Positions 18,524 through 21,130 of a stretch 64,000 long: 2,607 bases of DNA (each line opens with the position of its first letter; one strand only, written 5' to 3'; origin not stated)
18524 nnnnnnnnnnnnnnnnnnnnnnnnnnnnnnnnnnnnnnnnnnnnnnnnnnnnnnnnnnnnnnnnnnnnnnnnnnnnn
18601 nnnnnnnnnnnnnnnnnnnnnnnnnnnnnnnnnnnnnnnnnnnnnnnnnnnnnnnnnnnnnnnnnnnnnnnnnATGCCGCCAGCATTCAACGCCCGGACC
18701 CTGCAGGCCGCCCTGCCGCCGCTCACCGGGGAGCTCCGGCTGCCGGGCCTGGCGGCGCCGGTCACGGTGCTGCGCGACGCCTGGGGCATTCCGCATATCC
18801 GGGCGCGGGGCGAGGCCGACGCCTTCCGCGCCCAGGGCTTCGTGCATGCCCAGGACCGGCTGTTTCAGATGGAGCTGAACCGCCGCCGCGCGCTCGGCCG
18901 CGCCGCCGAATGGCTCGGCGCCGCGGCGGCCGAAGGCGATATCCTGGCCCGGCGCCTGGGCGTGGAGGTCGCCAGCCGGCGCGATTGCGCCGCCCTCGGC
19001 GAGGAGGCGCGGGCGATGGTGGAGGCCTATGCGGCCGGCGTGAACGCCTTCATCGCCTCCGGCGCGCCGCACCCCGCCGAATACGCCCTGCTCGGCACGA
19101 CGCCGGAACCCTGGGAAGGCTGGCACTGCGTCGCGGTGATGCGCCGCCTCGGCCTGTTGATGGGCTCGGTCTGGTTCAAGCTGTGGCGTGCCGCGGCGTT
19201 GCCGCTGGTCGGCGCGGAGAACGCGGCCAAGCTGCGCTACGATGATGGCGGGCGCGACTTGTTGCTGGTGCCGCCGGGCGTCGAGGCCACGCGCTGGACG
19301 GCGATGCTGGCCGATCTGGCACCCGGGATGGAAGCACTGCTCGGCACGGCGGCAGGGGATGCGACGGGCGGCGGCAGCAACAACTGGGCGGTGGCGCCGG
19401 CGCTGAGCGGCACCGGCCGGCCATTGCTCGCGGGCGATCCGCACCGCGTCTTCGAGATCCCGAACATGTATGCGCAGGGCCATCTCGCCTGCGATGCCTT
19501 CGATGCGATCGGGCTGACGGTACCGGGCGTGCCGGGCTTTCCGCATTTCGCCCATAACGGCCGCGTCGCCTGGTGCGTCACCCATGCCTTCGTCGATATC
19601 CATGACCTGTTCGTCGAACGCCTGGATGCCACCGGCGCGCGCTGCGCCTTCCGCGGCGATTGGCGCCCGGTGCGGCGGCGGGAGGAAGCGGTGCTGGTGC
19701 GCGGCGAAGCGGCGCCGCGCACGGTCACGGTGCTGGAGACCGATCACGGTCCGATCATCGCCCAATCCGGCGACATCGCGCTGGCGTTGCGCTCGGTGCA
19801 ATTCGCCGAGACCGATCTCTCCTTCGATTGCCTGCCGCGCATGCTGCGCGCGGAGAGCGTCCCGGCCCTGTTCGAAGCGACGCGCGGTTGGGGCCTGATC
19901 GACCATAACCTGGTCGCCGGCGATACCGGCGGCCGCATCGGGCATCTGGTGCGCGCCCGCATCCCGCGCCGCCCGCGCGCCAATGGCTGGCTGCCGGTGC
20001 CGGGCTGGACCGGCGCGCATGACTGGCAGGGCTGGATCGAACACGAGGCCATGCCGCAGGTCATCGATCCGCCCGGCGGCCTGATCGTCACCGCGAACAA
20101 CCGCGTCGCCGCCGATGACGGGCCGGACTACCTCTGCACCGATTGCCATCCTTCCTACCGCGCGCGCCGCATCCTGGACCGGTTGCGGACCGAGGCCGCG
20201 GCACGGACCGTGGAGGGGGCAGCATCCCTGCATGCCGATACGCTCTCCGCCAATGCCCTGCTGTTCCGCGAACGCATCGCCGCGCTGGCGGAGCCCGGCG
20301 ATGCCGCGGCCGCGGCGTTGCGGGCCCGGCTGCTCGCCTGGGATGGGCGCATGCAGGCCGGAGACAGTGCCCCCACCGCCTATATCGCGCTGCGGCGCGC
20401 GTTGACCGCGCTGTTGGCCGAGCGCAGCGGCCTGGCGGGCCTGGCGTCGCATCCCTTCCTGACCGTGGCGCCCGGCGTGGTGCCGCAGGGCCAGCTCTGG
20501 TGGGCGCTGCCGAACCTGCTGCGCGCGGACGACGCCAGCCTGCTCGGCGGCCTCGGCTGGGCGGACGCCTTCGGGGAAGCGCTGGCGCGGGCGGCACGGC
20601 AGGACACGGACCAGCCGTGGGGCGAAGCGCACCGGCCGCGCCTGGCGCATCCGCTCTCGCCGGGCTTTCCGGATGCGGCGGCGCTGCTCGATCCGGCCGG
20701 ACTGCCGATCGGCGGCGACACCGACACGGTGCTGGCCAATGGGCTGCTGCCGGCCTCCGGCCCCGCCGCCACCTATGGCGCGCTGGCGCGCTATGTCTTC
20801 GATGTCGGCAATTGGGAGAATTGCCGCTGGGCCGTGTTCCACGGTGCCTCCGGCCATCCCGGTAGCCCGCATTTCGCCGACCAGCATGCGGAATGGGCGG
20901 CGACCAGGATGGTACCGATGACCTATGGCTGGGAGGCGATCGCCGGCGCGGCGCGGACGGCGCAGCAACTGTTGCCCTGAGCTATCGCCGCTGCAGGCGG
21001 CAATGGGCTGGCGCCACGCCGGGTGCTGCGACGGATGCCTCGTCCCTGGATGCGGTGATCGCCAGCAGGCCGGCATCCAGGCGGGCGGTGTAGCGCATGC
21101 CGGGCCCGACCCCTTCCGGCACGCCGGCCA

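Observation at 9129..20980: Cryptic GntR regulon: one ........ palindrome in three divergent promoters ties together a catabolic island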

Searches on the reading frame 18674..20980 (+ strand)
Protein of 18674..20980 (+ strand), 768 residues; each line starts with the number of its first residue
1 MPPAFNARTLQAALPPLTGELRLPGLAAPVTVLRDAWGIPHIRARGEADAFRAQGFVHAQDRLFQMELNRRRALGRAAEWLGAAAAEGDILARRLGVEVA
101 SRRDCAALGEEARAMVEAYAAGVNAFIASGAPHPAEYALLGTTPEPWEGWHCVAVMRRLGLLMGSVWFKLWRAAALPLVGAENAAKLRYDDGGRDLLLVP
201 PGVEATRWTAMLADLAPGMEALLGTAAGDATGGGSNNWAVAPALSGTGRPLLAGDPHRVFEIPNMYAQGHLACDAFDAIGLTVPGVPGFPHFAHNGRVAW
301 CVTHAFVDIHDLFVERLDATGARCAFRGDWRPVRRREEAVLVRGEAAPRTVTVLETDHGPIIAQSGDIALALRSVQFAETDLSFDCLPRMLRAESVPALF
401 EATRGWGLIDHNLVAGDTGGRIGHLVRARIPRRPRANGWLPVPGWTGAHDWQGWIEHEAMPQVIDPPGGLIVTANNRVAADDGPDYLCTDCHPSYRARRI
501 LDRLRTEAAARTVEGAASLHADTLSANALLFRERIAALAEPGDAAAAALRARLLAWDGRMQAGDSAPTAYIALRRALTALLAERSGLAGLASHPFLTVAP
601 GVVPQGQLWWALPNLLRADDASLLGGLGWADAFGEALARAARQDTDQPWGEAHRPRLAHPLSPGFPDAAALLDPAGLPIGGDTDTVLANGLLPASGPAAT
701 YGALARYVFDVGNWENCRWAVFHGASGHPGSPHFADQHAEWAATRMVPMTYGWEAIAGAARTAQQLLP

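Call 8: search_protein_families(library=pfam, proteins=[window:18674-20980:+])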
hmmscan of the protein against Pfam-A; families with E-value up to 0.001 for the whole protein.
window:18674-20980:+ (768 aa): 1 family
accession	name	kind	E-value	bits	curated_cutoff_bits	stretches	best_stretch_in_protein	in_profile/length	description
PF01804.23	Penicil_amidase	-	1.8e-175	586.2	21.3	1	29-757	1-674/675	Penicillin amidase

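Call 10: find_related_loci(query=window:18674-20980:+, collection=genome_contigs, flank=10000)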
Query window:18674-20980:+ (768 aa) in genome_contigs; peptide patterns used: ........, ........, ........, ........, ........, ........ (x = any residue, [..] = any of these).
600 stretches matched a pattern (row limit reached: there are more); 597 encode a relative of the query (tblastn E <= 1e-3); the best 80 are kept; 80 distinct loci.
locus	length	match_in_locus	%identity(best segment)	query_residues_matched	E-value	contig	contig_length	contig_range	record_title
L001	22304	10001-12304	78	1-766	0e+0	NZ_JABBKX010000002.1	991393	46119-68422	Neoroseomonas marina strain JC162 Scaffold2, whole genome shotgun sequence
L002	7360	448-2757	75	1-768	0e+0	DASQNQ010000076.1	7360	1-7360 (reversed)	MAG TPA_asm: Acetobacteraceae bacterium isolate SMAG_U10780 k141_268429, whole genome shotgun sequence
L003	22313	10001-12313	73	1-768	0e+0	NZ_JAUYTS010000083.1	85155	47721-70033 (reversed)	MAG: Falsiroseomonas sp. isolate C8_maxbin.050 C8_k141_226432, whole genome shotgun sequence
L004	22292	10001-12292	71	2-768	0e+0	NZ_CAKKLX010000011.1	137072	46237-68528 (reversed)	Roseomonas sp. CECT 9278 isolate AB11; 160606 SFS 39, whole genome shotgun sequence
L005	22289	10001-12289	71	11-768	0e+0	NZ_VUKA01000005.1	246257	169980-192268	Pseudoroseomonas oryzae strain KCTC 42542 Scaffold5, whole genome shotgun sequence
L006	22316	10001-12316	68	2-768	0e+0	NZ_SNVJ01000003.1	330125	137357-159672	Pseudoroseomonas coralli strain M0104 Scaffold3, whole genome shotgun sequence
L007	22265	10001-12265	67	13-768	0e+0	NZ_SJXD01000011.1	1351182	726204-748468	Roseococcus sp. SYP-B2431 NODE_1, whole genome shotgun sequence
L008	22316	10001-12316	67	4-768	0e+0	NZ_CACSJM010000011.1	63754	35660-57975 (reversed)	Roseomonas sp. 18066 isolate 18066_Roseomonas_Ancestor_Tube, whole genome shotgun sequence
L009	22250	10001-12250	67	7-759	0e+0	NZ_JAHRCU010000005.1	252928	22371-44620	Roseococcus sp. SDR contig00005, whole genome shotgun sequence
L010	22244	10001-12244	68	19-768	0e+0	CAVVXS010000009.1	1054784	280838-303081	MAG: uncultured Alphaproteobacteria bacterium isolate MFD04580.bin.1.164 genome assembly, contig: contig_3060, whole gen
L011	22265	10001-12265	65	13-768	0e+0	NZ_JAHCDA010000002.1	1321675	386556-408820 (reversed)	Roseococcus pinisoli strain XZZS9 seq2, whole genome shotgun sequence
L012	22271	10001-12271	72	10-766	0e+0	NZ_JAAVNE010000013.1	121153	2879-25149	Falsiroseomonas selenitidurans strain BU-1 NODE_13_length_121153_cov_177.968509_1, whole genome shotgun sequence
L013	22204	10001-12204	72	5-737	0e+0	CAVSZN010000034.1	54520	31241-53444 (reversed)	MAG: uncultured Alphaproteobacteria bacterium isolate MFD04716.bin.2.104 genome assembly, contig: contig_71786, whole ge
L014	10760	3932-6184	66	13-768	0e+0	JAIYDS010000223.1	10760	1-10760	MAG: Acetobacteraceae bacterium isolate H1_MAG_00044 pond_H1_MAG_00044_000000000174, whole genome shotgun sequence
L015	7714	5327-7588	67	13-768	0e+0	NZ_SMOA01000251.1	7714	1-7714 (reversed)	Paracraurococcus ruber strain JCM9931 NODE_251_length_7714_cov_7.204267, whole genome shotgun sequence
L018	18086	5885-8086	59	32-766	0e+0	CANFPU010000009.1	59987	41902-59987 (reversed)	MAG: Burkholderiales bacterium isolate Jr-14may18-272 genome assembly, contig: Jr-14may18-C797, whole genome shotgun seq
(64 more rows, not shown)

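Call 25: search_protein_families(library=pfam, proteins=[L005:12438-13538:+, L005:13535-14404:+, L005:15918-17081:+, L005:17088-17432:+, L005:17360-19681:+, L005:19632-21941:+, L003:7060-9909:-, L012:7022-9460:-, L002:3677-5845:+, L005:5049-5777:-])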
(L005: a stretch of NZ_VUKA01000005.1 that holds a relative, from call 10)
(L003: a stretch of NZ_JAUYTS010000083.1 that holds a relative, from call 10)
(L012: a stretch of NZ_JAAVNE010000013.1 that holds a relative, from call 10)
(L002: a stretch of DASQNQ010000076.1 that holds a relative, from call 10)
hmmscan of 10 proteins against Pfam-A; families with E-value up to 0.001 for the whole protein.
L005:12438-13538:+ (366 aa): 4 families
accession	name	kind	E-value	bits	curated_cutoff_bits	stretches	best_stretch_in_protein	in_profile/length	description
PF00005.33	ABC_tran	-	2.8e-38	132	25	1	29-170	2-136/137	ABC transporter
PF08402.16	TOBE_2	-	3.8e-17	62.6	21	1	289-362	1-76/76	TOBE domain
PF13304.12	AAA_21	-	1.3e-07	32.5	27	0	41-61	2-22/304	AAA domain, putative AbiEii toxin, Type IV TA system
PF02463.25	SMC_N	-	1e-05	25.5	40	0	140-214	134-212/220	RecF/RecN/SMC N terminal domain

L005:13535-14404:+ (289 aa): 1 family
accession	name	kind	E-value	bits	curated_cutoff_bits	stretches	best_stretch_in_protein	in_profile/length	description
PF00528.27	BPD_transp_1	-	2e-10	41.1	26.4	1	101-274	15-170/184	Binding-protein-dependent transport system inner membrane component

L005:15918-17081:+ (387 aa): 2 families
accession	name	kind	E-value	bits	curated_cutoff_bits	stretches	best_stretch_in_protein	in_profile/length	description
PF13416.11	SBP_bac_8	-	4.4e-30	105.9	27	1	86-321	4-247/279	Bacterial extracellular solute-binding protein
PF01547.30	SBP_bac_1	-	1.4e-09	38.8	26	1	75-320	3-303/307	Bacterial extracellular solute-binding protein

L005:17088-17432:+ (114 aa): 0 families

L005:17360-19681:+ (773 aa): 2 families
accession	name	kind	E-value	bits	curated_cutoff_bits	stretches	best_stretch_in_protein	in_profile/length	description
PF20254.3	DMFA2_C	-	1e-95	321.8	27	1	317-749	3-373/374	N,N-dimethylformamidase beta subunit-like, C-terminal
PF13385.13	Laminin_G_3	-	3.3e-05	24.5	27.6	1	113-265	16-148/151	Concanavalin A-like lectin/glucanases superfamily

L005:19632-21941:+ (769 aa): 6 families
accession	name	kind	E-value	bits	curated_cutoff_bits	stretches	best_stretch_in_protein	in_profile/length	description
PF00676.26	E1_dh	-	2e-54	185.1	22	1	165-395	63-291/300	Dehydrogenase E1 component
PF02779.29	Transket_pyr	-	1.3e-30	106.7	27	1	450-620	5-171/174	Transketolase, pyrimidine binding domain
PF02780.25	Transketolase_C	-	5.5e-21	75.2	25.9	1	639-743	1-106/124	Transketolase, C-terminal domain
PF02775.26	TPP_enzyme_C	-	7.1e-05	23.1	21.9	1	202-323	26-149/151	Thiamine pyrophosphate enzyme, C-terminal TPP binding domain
PF13292.11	DXP_synthase_N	-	0.0001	22.1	21.2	1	209-272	116-179/274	1-deoxy-D-xylulose-5-phosphate synthase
PF00456.26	Transketolase_N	-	0.0003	20.3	22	1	226-312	144-231/334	Transketolase, thiamine diphosphate binding domain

L003:7060-9909:- (949 aa): 6 families
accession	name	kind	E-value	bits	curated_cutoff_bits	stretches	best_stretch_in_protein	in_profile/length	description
PF00676.26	E1_dh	-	5.9e-51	173.7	22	1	354-578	68-290/300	Dehydrogenase E1 component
PF02779.29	Transket_pyr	-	1.3e-27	97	27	1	628-801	2-171/174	Transketolase, pyrimidine binding domain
PF02780.25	Transketolase_C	-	7.6e-15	55.4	25.9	1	819-939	1-123/124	Transketolase, C-terminal domain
PF02775.26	TPP_enzyme_C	-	9.6e-05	22.7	21.9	1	388-507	28-149/151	Thiamine pyrophosphate enzyme, C-terminal TPP binding domain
PF13292.11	DXP_synthase_N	-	0.00022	21.1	21.2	1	394-456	117-179/274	1-deoxy-D-xylulose-5-phosphate synthase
PF00456.26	Transketolase_N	-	0.00027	20.5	22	1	410-497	144-232/334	Transketolase, thiamine diphosphate binding domain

L012:7022-9460:- (812 aa): 5 families
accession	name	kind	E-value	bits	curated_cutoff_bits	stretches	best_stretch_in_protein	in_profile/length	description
PF00676.26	E1_dh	-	5.9e-53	180.2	22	1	210-442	64-294/300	Dehydrogenase E1 component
PF02779.29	Transket_pyr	-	4.1e-28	98.6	27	1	491-664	2-171/174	Transketolase, pyrimidine binding domain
PF02780.25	Transketolase_C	-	3.9e-13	49.9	25.9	1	682-797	1-118/124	Transketolase, C-terminal domain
PF13292.11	DXP_synthase_N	-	6.5e-05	22.8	21.2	1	254-317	117-180/274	1-deoxy-D-xylulose-5-phosphate synthase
PF00456.26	Transketolase_N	-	0.00035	20.1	22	1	270-357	144-232/334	Transketolase, thiamine diphosphate binding domain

L002:3677-5845:+ (722 aa): 5 families
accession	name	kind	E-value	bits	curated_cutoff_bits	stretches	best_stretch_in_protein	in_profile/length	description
PF00676.26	E1_dh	-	1.8e-53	181.9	22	1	121-353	65-295/300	Dehydrogenase E1 component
PF02779.29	Transket_pyr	-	8.9e-28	97.5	27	1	398-568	5-171/174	Transketolase, pyrimidine binding domain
PF02780.25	Transketolase_C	-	7.9e-19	68.2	25.9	1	587-693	1-107/124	Transketolase, C-terminal domain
PF02775.26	TPP_enzyme_C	-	1.9e-05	24.9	21.9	1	158-278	28-150/151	Thiamine pyrophosphate enzyme, C-terminal TPP binding domain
PF13292.11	DXP_synthase_N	-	5e-05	23.1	21.2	1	163-226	116-179/274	1-deoxy-D-xylulose-5-phosphate synthase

L005:5049-5777:- (242 aa): 2 families
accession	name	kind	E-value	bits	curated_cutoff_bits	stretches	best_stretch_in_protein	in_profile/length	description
PF00072.30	Response_reg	-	8e-29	100.5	30.2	1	3-113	1-111/111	Response regulator receiver domain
PF00486.34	Trans_reg_C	-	5.9e-20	71.6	26.2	1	146-220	2-77/77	Transcriptional regulatory protein, C terminal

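Call 26: search_solved_structures(query=window:18674-20980:+, max_evalue=0.00001)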
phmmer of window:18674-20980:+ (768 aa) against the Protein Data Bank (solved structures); distinct sequences matched with E-value up to 0.00001: 55.
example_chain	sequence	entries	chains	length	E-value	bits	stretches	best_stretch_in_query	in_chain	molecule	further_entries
4hsr_B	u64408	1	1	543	5.5e-230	768.7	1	235-768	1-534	glutaryl-7-aminocephalosporanic acid acylase beta chain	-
4hst_B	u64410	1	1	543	1.3e-227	760.8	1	235-768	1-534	glutaryl-7-aminocephalosporanic acid acylase beta chain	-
4hsr_A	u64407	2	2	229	1.2e-98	334.3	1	8-224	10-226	glutaryl-7-aminocephalosporanic acid acylase alpha chain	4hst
7eby_A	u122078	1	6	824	2.8e-77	263.6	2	207-767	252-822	D-succinylase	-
7ea4_A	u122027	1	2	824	3.2e-77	263.4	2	207-767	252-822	D-succinylase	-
35sz_C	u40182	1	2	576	3.5e-71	243.5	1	235-758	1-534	Penicillin acylase family protein, beta chain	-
7reo_A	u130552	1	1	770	1.5e-33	119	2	236-568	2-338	Penicillin G Acylase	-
7rep_A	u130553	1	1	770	1.8e-33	118.7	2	235-494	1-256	Penicillin G acylase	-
1keh_A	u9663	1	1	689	1.1e-22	83.1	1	227-559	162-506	precursor of cephalosporin acylase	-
35sz_A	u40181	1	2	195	2.1e-22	82.1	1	30-182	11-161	Penicillin acylase family protein, alpha chain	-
4e56_A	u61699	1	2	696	1.5e-21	79.3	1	228-570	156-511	Cephalosporin acylase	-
4e55_A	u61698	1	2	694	4e-21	77.9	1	224-568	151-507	Cephalosporin acylase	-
3k3w_B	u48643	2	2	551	7e-21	77.1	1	235-572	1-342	Penicillin G acylase | Penicillin G acylase, beta subunit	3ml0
4e57_A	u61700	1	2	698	7.3e-21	77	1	228-570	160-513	Cephalosporin acylase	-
3s8r_A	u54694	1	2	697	4.6e-20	74.4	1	227-570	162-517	Glutaryl-7-aminocephalosporanic-acid acylase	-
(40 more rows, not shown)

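Call 35: search_protein_families(library=ncbifam, proteins=[window:18674-20980:+, L002:3677-5845:+], max_evalue=1e-10)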
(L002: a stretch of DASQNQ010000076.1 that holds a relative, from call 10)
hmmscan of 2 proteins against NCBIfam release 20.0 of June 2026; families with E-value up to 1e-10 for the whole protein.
window:18674-20980:+ (768 aa): 0 families

L002:3677-5845:+ (722 aa): 7 families
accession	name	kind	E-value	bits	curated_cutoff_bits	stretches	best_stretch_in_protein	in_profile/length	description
TIGR03182.1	PDH_E1_alph_y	equivalog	1.1e-72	244.6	393.85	2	118-353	70-302/315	pyruvate dehydrogenase (acetyl-transferring) E1 component subunit alpha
NF006667.0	PRK09212.1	subfamily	4.3e-66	223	321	1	403-716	11-323/327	pyruvate dehydrogenase complex E1 component subunit beta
NF008854.0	PRK11892.1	equivalog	4.6e-65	220.1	454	1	405-716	151-462/464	pyruvate dehydrogenase complex E1 component subunit beta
TIGR03181.1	PDH_E1_alph_x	equivalog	9.9e-56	189.1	411.35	1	149-354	113-316/341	pyruvate dehydrogenase (acetyl-transferring) E1 component subunit alpha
NF004559.0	PRK05899.2-5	equivalog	1.8e-20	72.7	488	0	433-672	350-581/627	transketolase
TIGR00204.1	dxs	equivalog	1.2e-18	67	465.95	1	398-664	312-564/616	1-deoxy-D-xylulose-5-phosphate synthase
NF008968.0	PRK12315.1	subfamily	2.3e-12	46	510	0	395-664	278-532/582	1-deoxy-D-xylulose-5-phosphate synthase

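Call 48: search_protein_families(library=pfam, proteins=[L018:10091-11896:+, L018:11972-12916:+, L018:12909-13796:+, L018:13793-14782:+, L018:3916-5874:-], max_evalue=0.0001)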
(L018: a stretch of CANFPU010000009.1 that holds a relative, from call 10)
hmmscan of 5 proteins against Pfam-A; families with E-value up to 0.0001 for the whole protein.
L018:10091-11896:+ (601 aa): 1 family
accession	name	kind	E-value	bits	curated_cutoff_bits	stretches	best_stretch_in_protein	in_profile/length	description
PF00496.27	SBP_bac_5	-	1e-69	235.9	32.4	1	161-510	3-349/368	Bacterial extracellular solute-binding proteins, family 5 Middle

L018:11972-12916:+ (314 aa): 2 families
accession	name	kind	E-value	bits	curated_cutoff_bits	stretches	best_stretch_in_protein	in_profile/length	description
PF00528.27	BPD_transp_1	-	1.1e-43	149.6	26.4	1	113-312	1-183/184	Binding-protein-dependent transport system inner membrane component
PF19300.4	BPD_transp_1_N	-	2.8e-16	60.1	23.8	1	1-102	1-114/114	Binding-prot-dependent transport system membrane comp, N-term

L018:12909-13796:+ (295 aa): 2 families
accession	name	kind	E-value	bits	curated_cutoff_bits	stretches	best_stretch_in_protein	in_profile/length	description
PF00528.27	BPD_transp_1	-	1.7e-30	106.6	26.4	1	110-292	1-183/184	Binding-protein-dependent transport system inner membrane component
PF12911.12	OppC_N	-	2.5e-07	30.9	23.9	1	23-69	7-53/53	N-terminal TM domain of oligopeptide transport permease C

L018:13793-14782:+ (329 aa): 2 families
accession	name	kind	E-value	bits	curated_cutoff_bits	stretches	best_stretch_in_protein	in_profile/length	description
PF00005.33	ABC_tran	-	1.8e-28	100.3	25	1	25-184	2-137/137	ABC transporter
PF08352.17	oligo_HPY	-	3.1e-17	63.1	27.1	1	235-303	1-65/65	Oligopeptide/dipeptide transporter, C-terminal region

L018:3916-5874:- (652 aa): 5 families
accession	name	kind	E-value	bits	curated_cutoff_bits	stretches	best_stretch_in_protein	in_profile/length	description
PF13738.12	Pyr_redox_3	-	2.4e-20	73.4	30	1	224-420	1-199/305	Pyridine nucleotide-disulphide oxidoreductase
PF00743.25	FMO-like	-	8.2e-19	67.9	22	1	274-424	65-222/532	Flavin-binding monooxygenase-like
PF07992.20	Pyr_redox_2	-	2.2e-18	67.1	26.1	1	223-423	3-179/291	Pyridine nucleotide-disulphide oxidoreductase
PF13434.12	Lys_Orn_oxgnase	-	2.5e-08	33.9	21.3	1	317-423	121-228/339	L-lysine 6-monooxygenase/L-ornithine 5-monooxygenase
PF12680.13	SnoaL_2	-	1.2e-05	26.3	27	1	69-142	3-70/102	SnoaL-like domain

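Call 57: search_solved_structures(query=window:18674-20980:+, max_evalue=1e-200, show_alignments=1)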
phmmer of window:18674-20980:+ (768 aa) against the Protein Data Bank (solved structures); distinct sequences matched with E-value up to 1e-200: 2.
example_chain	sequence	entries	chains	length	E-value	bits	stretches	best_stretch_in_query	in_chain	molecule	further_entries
4hsr_B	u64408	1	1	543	5.5e-230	768.7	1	235-768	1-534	glutaryl-7-aminocephalosporanic acid acylase beta chain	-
4hst_B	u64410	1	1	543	1.3e-227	760.8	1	235-768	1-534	glutaryl-7-aminocephalosporanic acid acylase beta chain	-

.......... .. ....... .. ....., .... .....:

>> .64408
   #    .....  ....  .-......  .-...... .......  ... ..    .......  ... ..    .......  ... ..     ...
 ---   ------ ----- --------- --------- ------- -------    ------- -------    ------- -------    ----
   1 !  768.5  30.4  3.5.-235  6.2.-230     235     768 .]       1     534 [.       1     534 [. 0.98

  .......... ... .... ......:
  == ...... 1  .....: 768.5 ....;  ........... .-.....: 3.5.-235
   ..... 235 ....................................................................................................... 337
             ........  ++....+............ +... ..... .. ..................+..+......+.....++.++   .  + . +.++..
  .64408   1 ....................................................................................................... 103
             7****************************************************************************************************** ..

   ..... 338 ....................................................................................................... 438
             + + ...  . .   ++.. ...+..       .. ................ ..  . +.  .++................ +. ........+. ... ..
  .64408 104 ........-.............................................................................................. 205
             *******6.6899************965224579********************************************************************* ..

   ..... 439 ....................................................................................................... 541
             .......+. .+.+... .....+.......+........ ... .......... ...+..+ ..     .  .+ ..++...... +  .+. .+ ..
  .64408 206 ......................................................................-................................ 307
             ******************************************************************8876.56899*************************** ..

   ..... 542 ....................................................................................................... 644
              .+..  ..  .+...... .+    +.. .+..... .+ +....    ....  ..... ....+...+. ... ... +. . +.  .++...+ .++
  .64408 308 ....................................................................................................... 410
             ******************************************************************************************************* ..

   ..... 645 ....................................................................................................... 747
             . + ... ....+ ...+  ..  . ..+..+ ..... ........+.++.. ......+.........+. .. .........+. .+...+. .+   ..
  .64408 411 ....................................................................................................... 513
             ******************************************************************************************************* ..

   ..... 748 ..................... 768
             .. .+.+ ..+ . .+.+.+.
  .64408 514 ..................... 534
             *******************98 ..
